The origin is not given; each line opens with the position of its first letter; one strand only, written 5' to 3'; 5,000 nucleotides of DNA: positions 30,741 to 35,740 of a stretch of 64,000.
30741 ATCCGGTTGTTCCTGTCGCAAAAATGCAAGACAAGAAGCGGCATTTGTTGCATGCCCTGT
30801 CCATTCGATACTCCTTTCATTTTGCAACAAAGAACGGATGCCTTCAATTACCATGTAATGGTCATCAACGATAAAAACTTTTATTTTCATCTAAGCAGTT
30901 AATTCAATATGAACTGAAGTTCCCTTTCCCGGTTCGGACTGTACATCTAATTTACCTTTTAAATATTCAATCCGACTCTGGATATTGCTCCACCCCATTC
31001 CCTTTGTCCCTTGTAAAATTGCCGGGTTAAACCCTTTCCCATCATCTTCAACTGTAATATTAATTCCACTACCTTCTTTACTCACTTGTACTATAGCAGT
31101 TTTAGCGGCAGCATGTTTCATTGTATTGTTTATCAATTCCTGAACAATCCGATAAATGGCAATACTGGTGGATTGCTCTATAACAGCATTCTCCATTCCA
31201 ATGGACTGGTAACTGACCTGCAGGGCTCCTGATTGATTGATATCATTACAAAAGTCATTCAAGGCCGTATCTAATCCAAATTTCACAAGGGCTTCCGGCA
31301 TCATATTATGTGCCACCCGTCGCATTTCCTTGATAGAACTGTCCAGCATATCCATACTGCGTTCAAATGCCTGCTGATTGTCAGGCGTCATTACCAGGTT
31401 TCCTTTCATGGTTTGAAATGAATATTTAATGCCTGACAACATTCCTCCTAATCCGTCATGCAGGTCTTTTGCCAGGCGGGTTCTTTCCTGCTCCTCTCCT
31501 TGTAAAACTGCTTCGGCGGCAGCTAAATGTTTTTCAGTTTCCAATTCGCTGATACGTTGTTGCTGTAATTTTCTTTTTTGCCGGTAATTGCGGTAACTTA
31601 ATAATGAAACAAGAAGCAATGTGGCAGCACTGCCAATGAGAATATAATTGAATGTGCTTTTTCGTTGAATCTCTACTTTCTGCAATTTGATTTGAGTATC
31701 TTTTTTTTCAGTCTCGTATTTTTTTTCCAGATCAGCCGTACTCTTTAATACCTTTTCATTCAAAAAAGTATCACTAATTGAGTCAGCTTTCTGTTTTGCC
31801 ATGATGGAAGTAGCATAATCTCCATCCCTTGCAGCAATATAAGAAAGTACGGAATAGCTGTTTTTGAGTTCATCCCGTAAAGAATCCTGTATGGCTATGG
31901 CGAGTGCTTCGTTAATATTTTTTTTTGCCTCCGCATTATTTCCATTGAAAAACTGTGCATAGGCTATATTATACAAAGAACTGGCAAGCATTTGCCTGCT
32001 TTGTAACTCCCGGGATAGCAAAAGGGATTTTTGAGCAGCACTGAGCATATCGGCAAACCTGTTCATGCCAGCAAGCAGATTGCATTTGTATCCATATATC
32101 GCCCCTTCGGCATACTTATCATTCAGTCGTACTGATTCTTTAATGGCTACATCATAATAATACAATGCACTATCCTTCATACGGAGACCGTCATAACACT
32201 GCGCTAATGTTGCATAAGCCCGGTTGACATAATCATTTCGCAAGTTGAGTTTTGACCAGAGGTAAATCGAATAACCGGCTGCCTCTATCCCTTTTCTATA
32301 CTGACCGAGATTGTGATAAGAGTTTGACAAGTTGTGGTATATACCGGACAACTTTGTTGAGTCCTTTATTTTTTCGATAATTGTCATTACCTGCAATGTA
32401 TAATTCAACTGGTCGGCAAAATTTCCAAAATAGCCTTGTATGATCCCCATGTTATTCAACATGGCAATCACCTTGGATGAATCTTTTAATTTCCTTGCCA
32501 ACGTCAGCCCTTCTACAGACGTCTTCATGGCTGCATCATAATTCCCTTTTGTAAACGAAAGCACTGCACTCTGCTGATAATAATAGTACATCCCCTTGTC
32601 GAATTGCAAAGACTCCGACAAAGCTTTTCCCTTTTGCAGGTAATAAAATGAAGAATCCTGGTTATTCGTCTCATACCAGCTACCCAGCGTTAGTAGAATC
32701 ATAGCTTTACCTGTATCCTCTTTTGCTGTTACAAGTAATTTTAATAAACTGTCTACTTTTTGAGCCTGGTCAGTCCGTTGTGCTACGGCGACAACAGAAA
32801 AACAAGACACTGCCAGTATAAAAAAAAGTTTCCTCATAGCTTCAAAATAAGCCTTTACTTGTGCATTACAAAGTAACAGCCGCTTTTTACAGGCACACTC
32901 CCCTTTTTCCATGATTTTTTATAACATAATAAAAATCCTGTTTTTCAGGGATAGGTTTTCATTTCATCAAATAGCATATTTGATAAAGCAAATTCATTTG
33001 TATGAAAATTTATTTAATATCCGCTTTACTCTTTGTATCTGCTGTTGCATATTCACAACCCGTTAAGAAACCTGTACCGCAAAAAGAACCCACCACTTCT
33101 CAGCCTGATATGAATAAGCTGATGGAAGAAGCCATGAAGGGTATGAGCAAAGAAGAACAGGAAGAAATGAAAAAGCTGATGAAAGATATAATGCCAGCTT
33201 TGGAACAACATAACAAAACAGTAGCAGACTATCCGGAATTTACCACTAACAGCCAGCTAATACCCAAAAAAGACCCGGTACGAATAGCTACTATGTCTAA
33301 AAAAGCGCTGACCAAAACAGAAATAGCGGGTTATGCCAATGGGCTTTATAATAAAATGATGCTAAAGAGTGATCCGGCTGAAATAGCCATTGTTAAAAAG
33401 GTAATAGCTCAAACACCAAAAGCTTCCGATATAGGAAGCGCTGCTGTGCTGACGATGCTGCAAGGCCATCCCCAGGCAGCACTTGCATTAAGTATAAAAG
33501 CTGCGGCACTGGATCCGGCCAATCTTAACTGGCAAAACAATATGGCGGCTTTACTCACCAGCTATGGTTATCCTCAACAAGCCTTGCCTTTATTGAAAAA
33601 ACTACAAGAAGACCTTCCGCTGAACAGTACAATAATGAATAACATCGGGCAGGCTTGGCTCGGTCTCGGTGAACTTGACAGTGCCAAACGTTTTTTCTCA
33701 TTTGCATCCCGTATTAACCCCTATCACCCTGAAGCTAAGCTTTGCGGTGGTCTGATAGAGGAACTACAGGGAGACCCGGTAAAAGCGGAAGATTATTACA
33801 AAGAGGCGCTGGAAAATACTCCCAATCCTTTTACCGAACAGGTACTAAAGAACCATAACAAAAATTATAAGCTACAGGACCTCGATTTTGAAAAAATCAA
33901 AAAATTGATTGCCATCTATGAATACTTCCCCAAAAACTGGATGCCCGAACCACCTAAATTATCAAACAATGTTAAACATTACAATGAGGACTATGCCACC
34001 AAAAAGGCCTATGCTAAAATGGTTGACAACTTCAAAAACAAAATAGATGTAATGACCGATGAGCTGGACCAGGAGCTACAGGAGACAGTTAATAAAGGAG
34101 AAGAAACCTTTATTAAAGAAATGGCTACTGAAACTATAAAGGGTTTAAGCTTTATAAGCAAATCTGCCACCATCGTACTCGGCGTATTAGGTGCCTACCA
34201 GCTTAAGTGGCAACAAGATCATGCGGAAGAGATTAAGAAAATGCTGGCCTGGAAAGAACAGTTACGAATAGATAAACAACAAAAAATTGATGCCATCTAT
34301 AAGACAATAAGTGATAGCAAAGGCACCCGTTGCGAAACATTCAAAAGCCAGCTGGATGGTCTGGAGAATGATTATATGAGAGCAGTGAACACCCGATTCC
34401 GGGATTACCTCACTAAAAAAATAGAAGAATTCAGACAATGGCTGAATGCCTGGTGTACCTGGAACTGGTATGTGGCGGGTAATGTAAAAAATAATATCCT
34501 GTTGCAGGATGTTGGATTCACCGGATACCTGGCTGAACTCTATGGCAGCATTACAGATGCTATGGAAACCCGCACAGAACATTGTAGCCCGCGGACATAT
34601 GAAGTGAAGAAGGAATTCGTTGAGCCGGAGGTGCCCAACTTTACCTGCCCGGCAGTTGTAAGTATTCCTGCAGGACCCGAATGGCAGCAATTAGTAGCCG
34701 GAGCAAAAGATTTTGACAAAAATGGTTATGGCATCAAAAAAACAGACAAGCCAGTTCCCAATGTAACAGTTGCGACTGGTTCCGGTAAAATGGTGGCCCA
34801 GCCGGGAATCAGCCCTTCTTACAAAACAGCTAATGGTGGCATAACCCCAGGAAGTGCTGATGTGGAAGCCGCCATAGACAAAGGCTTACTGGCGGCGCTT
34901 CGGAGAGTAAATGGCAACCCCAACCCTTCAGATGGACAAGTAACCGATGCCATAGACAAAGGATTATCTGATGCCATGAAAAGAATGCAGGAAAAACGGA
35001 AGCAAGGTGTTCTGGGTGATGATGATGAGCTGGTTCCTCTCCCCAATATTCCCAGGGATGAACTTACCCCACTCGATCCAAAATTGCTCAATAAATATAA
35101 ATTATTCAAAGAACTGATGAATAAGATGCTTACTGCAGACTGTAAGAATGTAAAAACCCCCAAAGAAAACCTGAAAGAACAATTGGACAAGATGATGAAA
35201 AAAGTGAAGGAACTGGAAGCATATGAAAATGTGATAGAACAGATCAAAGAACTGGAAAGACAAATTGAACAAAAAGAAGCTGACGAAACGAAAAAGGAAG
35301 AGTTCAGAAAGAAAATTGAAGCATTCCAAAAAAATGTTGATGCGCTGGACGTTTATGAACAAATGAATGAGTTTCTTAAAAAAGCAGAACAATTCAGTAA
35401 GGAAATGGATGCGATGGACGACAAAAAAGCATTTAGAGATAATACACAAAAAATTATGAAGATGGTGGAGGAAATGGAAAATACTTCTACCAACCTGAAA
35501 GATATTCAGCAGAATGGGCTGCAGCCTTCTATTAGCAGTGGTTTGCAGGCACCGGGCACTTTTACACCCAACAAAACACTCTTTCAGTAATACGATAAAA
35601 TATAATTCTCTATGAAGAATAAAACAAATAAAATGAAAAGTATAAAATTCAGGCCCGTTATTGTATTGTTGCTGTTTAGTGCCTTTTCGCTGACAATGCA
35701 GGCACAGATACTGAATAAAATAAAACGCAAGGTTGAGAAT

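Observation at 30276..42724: TPR-kinase/NarL regulator pair divergent from a six-gene operon of exported proteins with no recognisable families: candidate undescribed extracytoplasmic system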

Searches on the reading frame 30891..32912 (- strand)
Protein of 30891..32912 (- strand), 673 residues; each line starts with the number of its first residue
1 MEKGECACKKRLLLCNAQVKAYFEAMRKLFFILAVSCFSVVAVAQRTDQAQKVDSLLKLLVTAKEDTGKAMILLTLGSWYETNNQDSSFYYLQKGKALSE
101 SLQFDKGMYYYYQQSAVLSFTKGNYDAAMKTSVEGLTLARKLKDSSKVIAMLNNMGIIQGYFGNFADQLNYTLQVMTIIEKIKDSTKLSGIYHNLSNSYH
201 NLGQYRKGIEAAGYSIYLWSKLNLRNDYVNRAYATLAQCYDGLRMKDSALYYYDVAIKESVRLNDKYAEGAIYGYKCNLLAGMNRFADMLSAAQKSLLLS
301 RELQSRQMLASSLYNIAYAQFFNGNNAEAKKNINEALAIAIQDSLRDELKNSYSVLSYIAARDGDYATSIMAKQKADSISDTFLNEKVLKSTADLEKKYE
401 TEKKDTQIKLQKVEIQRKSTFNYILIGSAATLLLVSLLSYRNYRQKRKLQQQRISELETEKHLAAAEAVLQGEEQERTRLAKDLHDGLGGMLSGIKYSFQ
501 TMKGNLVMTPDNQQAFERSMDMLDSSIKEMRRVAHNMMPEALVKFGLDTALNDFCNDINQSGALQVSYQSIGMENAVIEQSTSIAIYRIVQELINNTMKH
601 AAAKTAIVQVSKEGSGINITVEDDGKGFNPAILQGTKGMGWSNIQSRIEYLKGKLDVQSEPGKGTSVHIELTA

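Call 4: search_protein_families(library=pfam, proteins=[window:30891-32912:-], max_evalue=1)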
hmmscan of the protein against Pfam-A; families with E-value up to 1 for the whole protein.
window:30891-32912:- (673 aa): 12 families
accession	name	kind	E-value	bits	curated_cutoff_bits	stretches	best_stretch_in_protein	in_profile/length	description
PF02518.31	HATPase_c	-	1.1e-14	55.2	26.4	1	584-671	4-107/111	Histidine kinase-, DNA gyrase B-, and HSP90-like ATPase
PF07730.19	HisKA_3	-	7.8e-12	46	24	1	476-541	1-67/68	Histidine kinase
PF13424.12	TPR_12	-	2.7e-11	43.9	30.1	4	310-376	3-71/77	Tetratricopeptide repeat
PF13181.12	TPR_8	-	5.6e-06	26.6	25.7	2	310-339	1-30/34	Tetratricopeptide repeat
PF07719.23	TPR_2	-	4.8e-05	23.6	27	1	311-340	2-31/34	Tetratricopeptide repeat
PF13581.12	HATPase_c_2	-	0.00021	21.7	27.4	1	574-633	20-84/127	Histidine kinase-like ATPase domain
PF15345.11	TMEM51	-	0.0011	19.2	25.5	1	409-468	51-108/237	Transmembrane protein 51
PF13589.12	HATPase_c_3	-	0.0013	19.2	25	1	589-634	6-51/137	Histidine kinase-, DNA gyrase B-, and HSP90-like ATPase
PF13374.12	TPR_10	-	0.071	13.6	27.5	0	191-205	4-18/42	Tetratricopeptide repeat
PF12862.13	ANAPC5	-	0.13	12.8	23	0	112-152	41-81/91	Anaphase-promoting complex subunit 5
PF13431.12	TPR_17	-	0.85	10.5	24.4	0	189-208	13-32/34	Tetratricopeptide repeat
PF13174.12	TPR_6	-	0.93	10.7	26.3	0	312-332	2-22/33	Tetratricopeptide repeat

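Call 5: search_protein_families(library=ncbifam, proteins=[window:30891-32912:-], max_evalue=1)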
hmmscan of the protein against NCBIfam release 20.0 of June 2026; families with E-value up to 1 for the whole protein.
window:30891-32912:- (673 aa): 29 families (the best 25 are shown)
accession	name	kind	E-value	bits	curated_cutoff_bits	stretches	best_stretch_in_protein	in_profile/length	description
NF052443.1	SensHisKinMctS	equivalog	4e-41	140.8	700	1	449-671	226-446/457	two-component system sensor histidine kinase MctS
NF008649.0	PRK11644.1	equivalog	1.1e-27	97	408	1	437-671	266-494/499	signal transduction histidine-protein kinase/phosphatase UhpB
NF052531.1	Strep_LiaS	equivalog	2.2e-23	83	450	1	474-671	130-325/328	envelope stress sensor histidine kinase LiaS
NF007896.0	PRK10600.1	equivalog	1.1e-16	60.7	578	1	457-672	373-584/598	nitrate/nitrite two-component system sensor histidine kinase NarX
NF008184.0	PRK10935.1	equivalog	2.7e-15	56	553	1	476-671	363-557/565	nitrate/nitrite two-component system sensor histidine kinase NarQ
NF047322.1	HK_morpho_MacS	equivalog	1.5e-13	50.7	300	1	459-670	166-365/367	MacS family sensor histidine kinase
NF047786.1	his_kin_MadS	equivalog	3.9e-13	49.3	500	1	442-666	197-428/434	MadS family sensor histidine kinase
NF053520.1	HK_Porph_FimS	equivalog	7.4e-11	41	600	3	42-208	15-183/618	sensor histidine kinase FimS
TIGR02916.1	PEP_his_kin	equivalog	2.9e-07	29.5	300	1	519-670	513-677/679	XrtA/PEP-CTERM system histidine kinase PrsK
NF033792.0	ActS_PrrB_HisK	equivalog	1.2e-06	27.7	350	1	488-634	213-359/423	ActS/PrrB/RegB family redox-sensitive histidine kinase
NF010411.0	PRK13837.1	equivalog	1.5e-05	23.2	647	1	614-671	605-673/828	two-component system VirA-like sensor kinase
TIGR02966.1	phoR_proteo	equivalog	3.6e-05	22.9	334.2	1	543-633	187-278/333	phosphate regulon sensor histidine kinase PhoR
NF046044.1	PnpS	equivalog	0.00018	20.6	400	1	529-671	229-389/390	two-component system histidine kinase PnpS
NF041717.1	HaaA_phane_TPR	equivalog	0.00033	18.9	1125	3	112-342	595-824/882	cyclophane-containing RiPP biosynthesis TPR protein HaaT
NF041832.1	near_NosP_CTERM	subfamily_domain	0.00077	18.6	400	1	536-629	72-164/370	NahK/ErcS family hybrid sensor histidine kinase/response regulator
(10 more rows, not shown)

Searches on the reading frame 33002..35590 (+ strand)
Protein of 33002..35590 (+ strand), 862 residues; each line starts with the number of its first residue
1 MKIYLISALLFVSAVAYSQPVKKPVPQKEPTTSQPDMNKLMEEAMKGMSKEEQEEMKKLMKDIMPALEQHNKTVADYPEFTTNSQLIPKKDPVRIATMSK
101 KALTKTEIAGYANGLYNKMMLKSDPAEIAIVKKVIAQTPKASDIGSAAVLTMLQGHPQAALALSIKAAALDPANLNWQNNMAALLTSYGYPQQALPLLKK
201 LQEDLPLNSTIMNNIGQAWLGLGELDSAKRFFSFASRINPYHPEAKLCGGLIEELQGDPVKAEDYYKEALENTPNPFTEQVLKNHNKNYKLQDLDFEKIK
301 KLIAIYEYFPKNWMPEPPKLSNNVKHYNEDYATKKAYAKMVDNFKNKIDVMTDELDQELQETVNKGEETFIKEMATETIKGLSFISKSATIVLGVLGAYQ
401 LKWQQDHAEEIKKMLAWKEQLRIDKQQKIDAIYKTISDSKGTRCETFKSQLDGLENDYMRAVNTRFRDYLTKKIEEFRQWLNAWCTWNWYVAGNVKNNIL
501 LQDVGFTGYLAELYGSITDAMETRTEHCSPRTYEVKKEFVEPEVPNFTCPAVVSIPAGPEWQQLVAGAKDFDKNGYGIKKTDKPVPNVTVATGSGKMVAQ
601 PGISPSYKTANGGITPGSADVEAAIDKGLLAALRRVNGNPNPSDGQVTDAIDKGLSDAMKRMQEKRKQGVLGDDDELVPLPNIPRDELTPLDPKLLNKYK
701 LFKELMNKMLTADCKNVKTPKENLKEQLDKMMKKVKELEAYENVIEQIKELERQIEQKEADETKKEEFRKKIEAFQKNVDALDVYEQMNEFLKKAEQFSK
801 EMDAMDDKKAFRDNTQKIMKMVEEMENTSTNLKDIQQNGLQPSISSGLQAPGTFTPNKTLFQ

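Call 4: search_protein_families(library=pfam, proteins=[window:33002-35590:+], max_evalue=1)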
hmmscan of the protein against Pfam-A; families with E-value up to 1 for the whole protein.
window:33002-35590:+ (862 aa): 11 families
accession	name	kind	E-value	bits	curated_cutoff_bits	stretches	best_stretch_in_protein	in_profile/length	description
PF00515.34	TPR_1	-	8.6e-07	29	27.8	2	250-275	8-33/34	Tetratricopeptide repeat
PF14559.12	TPR_19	-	1.9e-06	28.6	25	2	191-240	7-56/68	Tetratricopeptide repeat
PF07719.23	TPR_2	-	7.9e-06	26.1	27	1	250-275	8-33/34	Tetratricopeptide repeat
PF13428.12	TPR_14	-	3.5e-05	24.5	23.5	0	250-275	8-33/44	Tetratricopeptide repeat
PF13432.12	TPR_16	-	0.00026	21.8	32.7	0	242-275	30-63/65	Tetratricopeptide repeat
PF13424.12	TPR_12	-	0.00033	21.2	30.1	0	251-272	53-74/77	Tetratricopeptide repeat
PF03704.23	BTAD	-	0.015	16.1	22.1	0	721-794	54-128/146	Bacterial transcriptional activator domain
PF13374.12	TPR_10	-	0.022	15.2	27.5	0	210-232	3-25/42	Tetratricopeptide repeat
PF13181.12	TPR_8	-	0.05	14.2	25.7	0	253-275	11-33/34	Tetratricopeptide repeat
PF01544.23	CorA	-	0.06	13.1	27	1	700-838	89-224/292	CorA-like Mg2+ transporter protein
PF13801.11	Metal_resist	-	0.33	11.5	29.2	0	13-68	13-62/125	Heavy-metal resistance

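Call 5: search_protein_families(library=ncbifam, proteins=[window:33002-35590:+], max_evalue=1)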
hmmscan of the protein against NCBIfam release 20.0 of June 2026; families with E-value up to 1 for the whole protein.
window:33002-35590:+ (862 aa): 8 families
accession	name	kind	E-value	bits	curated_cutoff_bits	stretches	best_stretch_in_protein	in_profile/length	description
TIGR02917.1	PEP_TPR_lipo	equivalog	7.1e-11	40.7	312.2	1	131-302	522-691/899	XrtA/PEP-CTERM system TPR-repeat protein PrsT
NF040959.1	MamA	equivalog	0.00036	20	200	1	148-269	78-199/204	magnetosome protein MamA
TIGR02521.1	type_IV_pilW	equivalog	0.0011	18.6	154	1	152-275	42-167/234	type IV pilus biogenesis/stability protein PilW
NF041751.2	sbcc_Staph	equivalog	0.0011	17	920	1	706-838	272-401/1007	exonuclease subunit SbcC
NF042955.1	Ppl_antiphage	equivalog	0.0019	16.2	1000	1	694-836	438-572/882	anti-phage protein Ppl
NF052415.1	T3SS_chap_SctY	equivalog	0.0035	17.8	70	1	148-232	13-100/106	type III secretion apparatus assembly chaperone SctY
TIGR01428.1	HAD_type_II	equivalog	0.0094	16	125.4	1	697-754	51-106/197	haloacid dehalogenase type II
TIGR04316.1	dhbA_paeA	equivalog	0.17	11.4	300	1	736-827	30-119/250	2,3-dihydro-2,3-dihydroxybenzoate dehydrogenase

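Call 69: search_protein_families(library=padloc, proteins=[window:33002-35590:+], max_evalue=0.01)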
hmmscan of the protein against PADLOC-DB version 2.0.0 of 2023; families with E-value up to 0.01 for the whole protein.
window:33002-35590:+ (862 aa): 0 families

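Call 70: search_protein_families(library=phrogs, proteins=[window:33002-35590:+], max_evalue=0.01)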
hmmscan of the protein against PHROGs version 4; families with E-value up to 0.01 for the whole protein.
window:33002-35590:+ (862 aa): 0 families
